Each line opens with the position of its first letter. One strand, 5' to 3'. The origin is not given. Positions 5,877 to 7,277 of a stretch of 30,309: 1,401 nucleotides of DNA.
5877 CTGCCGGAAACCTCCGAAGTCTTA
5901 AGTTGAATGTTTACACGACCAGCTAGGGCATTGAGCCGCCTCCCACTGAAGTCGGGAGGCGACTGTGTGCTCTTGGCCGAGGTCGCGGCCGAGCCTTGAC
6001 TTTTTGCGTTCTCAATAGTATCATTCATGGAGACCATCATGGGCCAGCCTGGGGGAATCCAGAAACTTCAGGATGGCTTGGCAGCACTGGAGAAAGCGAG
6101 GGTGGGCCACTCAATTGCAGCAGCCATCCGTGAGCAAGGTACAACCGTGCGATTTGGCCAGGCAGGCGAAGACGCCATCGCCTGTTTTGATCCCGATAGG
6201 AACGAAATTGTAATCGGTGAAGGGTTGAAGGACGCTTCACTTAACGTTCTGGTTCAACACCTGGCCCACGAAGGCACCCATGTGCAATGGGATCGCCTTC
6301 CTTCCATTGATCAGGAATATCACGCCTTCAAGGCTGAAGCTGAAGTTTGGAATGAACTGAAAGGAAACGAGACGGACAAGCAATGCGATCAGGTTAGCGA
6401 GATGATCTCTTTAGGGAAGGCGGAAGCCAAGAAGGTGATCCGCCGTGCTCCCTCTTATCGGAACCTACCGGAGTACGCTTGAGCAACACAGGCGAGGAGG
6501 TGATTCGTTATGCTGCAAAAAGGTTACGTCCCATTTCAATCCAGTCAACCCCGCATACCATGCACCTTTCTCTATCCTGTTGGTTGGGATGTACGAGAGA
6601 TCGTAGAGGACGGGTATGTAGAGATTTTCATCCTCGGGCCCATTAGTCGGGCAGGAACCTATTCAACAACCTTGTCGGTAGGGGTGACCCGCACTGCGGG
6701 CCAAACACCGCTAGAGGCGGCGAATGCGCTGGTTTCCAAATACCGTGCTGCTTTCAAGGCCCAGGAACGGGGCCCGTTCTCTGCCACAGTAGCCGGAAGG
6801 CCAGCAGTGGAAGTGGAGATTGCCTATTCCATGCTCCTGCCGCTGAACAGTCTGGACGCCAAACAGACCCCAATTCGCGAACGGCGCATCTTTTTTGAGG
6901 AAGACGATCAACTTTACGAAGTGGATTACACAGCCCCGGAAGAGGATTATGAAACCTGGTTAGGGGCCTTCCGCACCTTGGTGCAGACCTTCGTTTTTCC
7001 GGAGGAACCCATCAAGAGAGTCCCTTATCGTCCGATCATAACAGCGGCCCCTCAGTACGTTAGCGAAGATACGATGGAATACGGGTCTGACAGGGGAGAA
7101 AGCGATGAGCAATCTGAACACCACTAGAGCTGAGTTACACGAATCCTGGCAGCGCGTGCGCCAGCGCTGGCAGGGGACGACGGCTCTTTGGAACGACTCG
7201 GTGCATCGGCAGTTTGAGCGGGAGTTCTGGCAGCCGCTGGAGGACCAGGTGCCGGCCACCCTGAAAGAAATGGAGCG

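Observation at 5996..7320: Self-contained zincin / PsbP-DcrB-like / WXG100-like cassette inside the acs cluster: candidate orphan type VII-like effector module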

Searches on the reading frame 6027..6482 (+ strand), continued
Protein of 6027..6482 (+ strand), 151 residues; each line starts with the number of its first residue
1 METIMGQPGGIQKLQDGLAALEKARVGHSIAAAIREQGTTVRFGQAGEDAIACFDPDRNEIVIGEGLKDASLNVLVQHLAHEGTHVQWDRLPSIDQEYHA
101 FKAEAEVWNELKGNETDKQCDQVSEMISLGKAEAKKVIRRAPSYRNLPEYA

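Call 84: search_protein_families(library=pfam, alignment_id=A2, max_evalue=0.1)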
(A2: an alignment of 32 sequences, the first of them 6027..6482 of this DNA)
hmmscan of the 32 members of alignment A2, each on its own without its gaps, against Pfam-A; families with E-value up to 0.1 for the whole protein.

A. member 1, window:6027-6482:+ (151 aa): 2 families
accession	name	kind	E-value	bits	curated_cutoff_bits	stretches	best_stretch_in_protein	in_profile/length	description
PF20573.4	DUF6782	-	3e-05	23.8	27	1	12-87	29-102/241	Putative metallopeptidase family (DUF6782)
PF10544.15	T5orf172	-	0.05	14.5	20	1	85-140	41-99/101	T5orf172 domain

B. families by the number of members that match (of 32 scanned): 12 families
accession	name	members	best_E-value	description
PF20573.4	DUF6782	32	7.4e-09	Putative metallopeptidase family (DUF6782)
PF04298.18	Zn_peptidase_2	2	0.0031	Putative neutral zinc metallopeptidase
PF22930.1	PDXDC1-like_cen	2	0.042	PDXDC1-like central domain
PF10134.15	RPA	2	0.056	Replication initiator protein A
PF17836.7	PglD_N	2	0.071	PglD N-terminal domain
PF13625.11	Helicase_C_3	1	0.016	Helicase conserved C-terminal domain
PF07730.19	HisKA_3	1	0.028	Histidine kinase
PF15638.11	Tox-MPTase2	1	0.031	Metallopeptidase toxin 2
PF10544.15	T5orf172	1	0.05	T5orf172 domain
PF08892.16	YqcI_YcgG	1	0.072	YqcI/YcgG family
PF01558.24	POR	1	0.089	Pyruvate ferredoxin/flavodoxin oxidoreductase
PF20428.3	Sey1_3HB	1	0.096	Sey1 three-helix bundle domain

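Call 88: find_related_loci(query=A2, collection=viral_contigs, flank=5000)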
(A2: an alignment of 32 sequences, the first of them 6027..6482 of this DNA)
Query A2 (151 aa) in viral_contigs; peptide patterns used: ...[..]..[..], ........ (x = any residue, [..] = any of these).
15 stretches matched a pattern, but none encodes a relative of the query by tblastn (E <= 1e-3).

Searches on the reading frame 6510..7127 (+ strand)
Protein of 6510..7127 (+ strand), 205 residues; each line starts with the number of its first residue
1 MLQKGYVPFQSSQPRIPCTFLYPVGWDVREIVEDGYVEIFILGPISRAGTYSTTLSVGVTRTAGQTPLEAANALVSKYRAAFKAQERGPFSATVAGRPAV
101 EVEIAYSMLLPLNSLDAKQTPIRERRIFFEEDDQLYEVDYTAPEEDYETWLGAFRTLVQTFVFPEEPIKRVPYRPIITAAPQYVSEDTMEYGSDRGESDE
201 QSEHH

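Call 4: search_protein_families(library=pfam, proteins=[window:6510-7127:+], max_evalue=1)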
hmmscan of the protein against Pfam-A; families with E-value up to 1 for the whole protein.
window:6510-7127:+ (205 aa): 1 family
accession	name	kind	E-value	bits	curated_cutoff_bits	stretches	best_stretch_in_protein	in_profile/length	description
PF18933.6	PsbP_2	-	0.26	11.7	27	1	103-161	133-182/184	PsbP-like protein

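Call 5: search_protein_families(library=ncbifam, proteins=[window:6510-7127:+], max_evalue=1)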
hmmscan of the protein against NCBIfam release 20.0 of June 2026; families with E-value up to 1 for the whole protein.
window:6510-7127:+ (205 aa): 0 families

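Call 6: search_protein_families(library=padloc, proteins=[window:6510-7127:+], max_evalue=1)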
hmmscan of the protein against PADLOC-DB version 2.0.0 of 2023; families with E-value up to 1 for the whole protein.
window:6510-7127:+ (205 aa): 0 families

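Call 28: find_homologous_proteins(query=window:6510-7127:+, max_evalue=0.001)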
Query window:6510-7127:+ (205 aa): 42 proteins with E <= 0.001 among 174 candidates.
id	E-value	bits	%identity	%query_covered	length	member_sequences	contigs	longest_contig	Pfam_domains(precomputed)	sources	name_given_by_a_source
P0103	1.8e-132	457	100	100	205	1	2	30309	-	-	-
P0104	4.3e-109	381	83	100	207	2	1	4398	-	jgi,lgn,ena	-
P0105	2.5e-107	375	86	92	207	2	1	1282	-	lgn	-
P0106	5.2e-104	364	78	100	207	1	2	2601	-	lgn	-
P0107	1.6e-102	359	80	100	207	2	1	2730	-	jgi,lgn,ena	jgi:hypothetical protein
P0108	8.5e-102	357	79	100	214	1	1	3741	-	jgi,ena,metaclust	metaclust:\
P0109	3.1e-101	355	79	100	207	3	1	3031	-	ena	-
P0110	5.0e-100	351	75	100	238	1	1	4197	-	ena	-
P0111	6.0e-97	341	75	100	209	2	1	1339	-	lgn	-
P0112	3.5e-95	335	76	95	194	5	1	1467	-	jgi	jgi:hypothetical protein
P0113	6.4e-86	305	69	98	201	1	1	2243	-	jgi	-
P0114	5.9e-77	276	62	100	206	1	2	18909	-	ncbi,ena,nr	ncbi:MAG: hypothetical protein ISS50_00505 [Anaerolineae bacterium]|nr:hypothetical protein [Anaerol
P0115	2.2e-74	267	62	100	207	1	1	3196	-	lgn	-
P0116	2.5e-74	267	59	100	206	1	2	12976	-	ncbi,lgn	ncbi:MAG: hypothetical protein ACE5LU_11620 [Anaerolineae bacterium]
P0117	8.8e-73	262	61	100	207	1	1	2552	-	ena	-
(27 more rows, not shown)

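Call 38: predict_structure(alignment_id=A1)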
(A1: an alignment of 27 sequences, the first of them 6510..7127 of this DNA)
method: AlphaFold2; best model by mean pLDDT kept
length: 205 residues; sequences in the alignment: 27
mean_pLDDT: 82.0   pTM: 0.75
mean pLDDT of the five models: 82.0, 82.0, 81.7, 80.9, 80.8
residues with pLDDT >= 90: 136; 70-90: 25; 50-70: 4; < 50: 40
segments of 3 or more residues with pLDDT < 50: 166-176, 178-205
pLDDT, mean of each block of 10 residues (from residue 1): 81 88 96 91 93 96 93 94 91 96 96 91 97 95 96 98 63 46 32 30 31
secondary structure, 60 per line:
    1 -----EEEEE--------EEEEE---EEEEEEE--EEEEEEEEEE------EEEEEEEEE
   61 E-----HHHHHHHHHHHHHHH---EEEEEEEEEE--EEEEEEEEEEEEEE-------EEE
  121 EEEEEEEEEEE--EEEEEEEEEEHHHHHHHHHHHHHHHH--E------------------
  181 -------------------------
elements in order: E6-10 E19-23 E27-33 E36-45 E52-61 H67-81 E85-94 E97-110 E118-131 E134-143 H144-159

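Call 42: fold_search(model_id=the predicted structure, library=pdb)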
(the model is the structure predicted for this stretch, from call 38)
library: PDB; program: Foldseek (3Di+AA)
matches with E <= 10: 1063; with E <= 0.001: 30
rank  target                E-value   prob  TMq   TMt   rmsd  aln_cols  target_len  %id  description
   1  2xb3                  1.1e-07  1.00  0.56  0.71   3.8       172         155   20  The Structure of Cyanobacterial PsbP (released 2010-08-25)
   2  4rth_A                5.1e-06  1.00  0.51  0.60   4.8       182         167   11  The crystal structure of PsbP from Zea mays (released 2015-03-11)
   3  2vu4                  8.2e-06  1.00  0.51  0.68   4.3       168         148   14  Structure of PsbP protein from Spinacia oleracea at 1.98 A resolution (released 2009-07-21)
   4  1v2b_B                1.2e-05  1.00  0.49  0.63   5.0       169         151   14  Crystal Structure of PsbP Protein in the Oxygen-Evolving Complex of Photosystem II from Higher Plants (released 2004-05-18)
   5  8z9d_P                1.3e-05  1.00  0.54  0.59   4.5       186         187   13  cryo-EM structure of PSII-LHCII megacomplex from spinach (released 2024-11-13)
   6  9grx_0                1.5e-05  1.00  0.49  0.61   5.1       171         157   11  NDH-PSI-LHCI supercomplex from S. oleracea (released 2025-02-12)
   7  4rth_B                2.0e-05  1.00  0.52  0.62   4.8       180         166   11  The crystal structure of PsbP from Zea mays (released 2015-03-11)
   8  4rti                  2.4e-05  1.00  0.53  0.61   4.9       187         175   13  The crystal structure of PsbP from Spinacia oleracea (released 2015-03-11)
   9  9gnw_P                3.9e-05  1.00  0.49  0.53   5.1       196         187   11  Universal PSII assembly intermediate (released 2025-09-17)
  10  2lnj_MODEL_1_A        3.9e-05  1.00  0.48  0.55   5.5       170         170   16  Solution Structure of Cyanobacterial PsbP (CyanoP) from Synechocystis sp. PCC 6803 (released 2012-06-06)
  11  1v2b_A                4.1e-05  1.00  0.47  0.61   5.3       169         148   14  Crystal Structure of PsbP Protein in the Oxygen-Evolving Complex of Photosystem II from Higher Plants (released 2004-05-18)
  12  9i4t_P                7.4e-05  1.00  0.48  0.55   5.6       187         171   12  Photosystem II from Arabidopsis thaliana (released 2026-03-25)
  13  3lyd_A                9.2e-05  1.00  0.47  0.59   8.4       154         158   14  Crystal structure of Putative uncharacterized protein from Jonesia denitrificans (released 2010-03-09)
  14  6e5d                  9.7e-05  1.00  0.49  0.56   7.1       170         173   15  Crystal structure of LpqN involved in cell envelope biogenesis of Mycobacterium tuberculosis (released 2019-07-24)
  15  3lyd_B                1.1e-04  1.00  0.43  0.54   8.8       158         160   14  Crystal structure of Putative uncharacterized protein from Jonesia denitrificans (released 2010-03-09)
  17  6e8a_A                1.8e-04  1.00  0.45  0.61  10.7       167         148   14  Crystal structure of DcrB from Salmonella enterica at 1.92 Angstroms resolution (released 2018-10-31)
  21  6xrf_H                3.4e-04  1.00  0.52  0.72   7.7       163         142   12  EagT6 Tse6 NT complex (released 2020-12-30)
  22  6xrf_G                3.5e-04  1.00  0.46  0.64   7.8       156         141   12  EagT6 Tse6 NT complex (released 2020-12-30)
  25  6xrf_A                4.9e-04  1.00  0.51  0.72   7.9       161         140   11  EagT6 Tse6 NT complex (released 2020-12-30)
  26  6e8a_B                5.2e-04  1.00  0.37  0.51  12.9       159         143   13  Crystal structure of DcrB from Salmonella enterica at 1.92 Angstroms resolution (released 2018-10-31)
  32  6xrr_I                2.2e-03  1.00  0.39  0.51   7.6       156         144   10  Structure of SciW bound to the Rhs1 Transmembrane Domain from Salmonella typhimurium (released 2020-12-30)
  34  6xrr_A                2.6e-03  1.00  0.35  0.45   9.7       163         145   12  Structure of SciW bound to the Rhs1 Transmembrane Domain from Salmonella typhimurium (released 2020-12-30)
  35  6xrr_D                2.7e-03  1.00  0.35  0.46   9.8       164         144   11  Structure of SciW bound to the Rhs1 Transmembrane Domain from Salmonella typhimurium (released 2020-12-30)
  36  6xrr_B                2.9e-03  1.00  0.39  0.50   7.9       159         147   11  Structure of SciW bound to the Rhs1 Transmembrane Domain from Salmonella typhimurium (released 2020-12-30)
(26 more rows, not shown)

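Call 85: search_protein_families(library=pfam, alignment_id=A1, max_evalue=1)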
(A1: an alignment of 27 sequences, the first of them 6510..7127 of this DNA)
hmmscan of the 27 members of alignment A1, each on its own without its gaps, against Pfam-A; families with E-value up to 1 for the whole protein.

A. member 1, window:6510-7127:+ (205 aa): 1 family
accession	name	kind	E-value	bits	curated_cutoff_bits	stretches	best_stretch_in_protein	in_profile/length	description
PF18933.6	PsbP_2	-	0.26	11.7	27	1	103-161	133-182/184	PsbP-like protein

B. families by the number of members that match (of 27 scanned): 7 families
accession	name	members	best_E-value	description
PF01789.22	PsbP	24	3.5e-05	PsbP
PF18933.6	PsbP_2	17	0.0013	PsbP-like protein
PF09134.16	Invasin_D3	1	0.0061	Invasin, domain 3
PF13559.11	DUF4129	1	0.041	Domain of unknown function (DUF4129)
PF04448.17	DUF551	1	0.044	Protein of unknown function (DUF551)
PF07350.19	Gig2-like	1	0.12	Gig2-like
PF11111.15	CENP-M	1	0.25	Centromere protein M (CENP-M)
